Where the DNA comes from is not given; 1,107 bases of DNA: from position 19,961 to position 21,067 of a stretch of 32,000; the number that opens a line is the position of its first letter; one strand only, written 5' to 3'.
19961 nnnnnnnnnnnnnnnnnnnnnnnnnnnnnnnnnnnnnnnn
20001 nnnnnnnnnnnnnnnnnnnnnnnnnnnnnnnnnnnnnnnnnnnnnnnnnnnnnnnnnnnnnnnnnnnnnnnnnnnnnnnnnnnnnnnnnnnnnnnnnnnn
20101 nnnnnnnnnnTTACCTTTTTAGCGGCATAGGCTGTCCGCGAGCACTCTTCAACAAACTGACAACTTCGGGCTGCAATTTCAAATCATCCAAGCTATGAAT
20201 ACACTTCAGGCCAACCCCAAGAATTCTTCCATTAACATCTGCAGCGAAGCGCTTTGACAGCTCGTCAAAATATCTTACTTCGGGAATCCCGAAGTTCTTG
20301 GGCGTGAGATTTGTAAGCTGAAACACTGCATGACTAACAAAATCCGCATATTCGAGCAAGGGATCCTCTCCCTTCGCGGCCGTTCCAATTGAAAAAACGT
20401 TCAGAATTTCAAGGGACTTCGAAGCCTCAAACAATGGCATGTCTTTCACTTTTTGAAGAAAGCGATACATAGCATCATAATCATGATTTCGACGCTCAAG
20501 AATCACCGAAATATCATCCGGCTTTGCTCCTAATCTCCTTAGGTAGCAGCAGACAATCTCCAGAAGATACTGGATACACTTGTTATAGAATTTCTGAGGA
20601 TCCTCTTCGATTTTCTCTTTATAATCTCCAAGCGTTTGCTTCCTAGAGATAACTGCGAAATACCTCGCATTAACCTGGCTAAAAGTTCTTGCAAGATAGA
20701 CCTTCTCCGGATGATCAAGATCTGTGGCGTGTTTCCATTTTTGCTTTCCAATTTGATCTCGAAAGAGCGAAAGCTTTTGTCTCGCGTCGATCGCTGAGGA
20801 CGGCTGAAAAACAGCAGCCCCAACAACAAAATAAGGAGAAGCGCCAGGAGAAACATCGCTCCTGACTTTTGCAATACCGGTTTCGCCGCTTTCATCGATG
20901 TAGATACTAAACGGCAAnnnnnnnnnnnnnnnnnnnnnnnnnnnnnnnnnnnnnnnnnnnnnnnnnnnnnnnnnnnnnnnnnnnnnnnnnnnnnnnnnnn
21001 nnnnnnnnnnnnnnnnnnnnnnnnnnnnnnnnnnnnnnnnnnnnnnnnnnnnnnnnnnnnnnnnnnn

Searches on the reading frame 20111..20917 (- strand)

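Call 41: search_protein_families(library=pfam, proteins=[window:20111-20917:-], max_evalue=0.01)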
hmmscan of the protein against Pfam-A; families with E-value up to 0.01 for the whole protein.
window:20111-20917:- (268 aa): 1 family
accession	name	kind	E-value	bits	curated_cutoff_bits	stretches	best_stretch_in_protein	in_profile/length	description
PF12686.12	DUF3800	-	1.9e-11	45.3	21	1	5-200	2-148/149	Protein of unknown function (DUF3800)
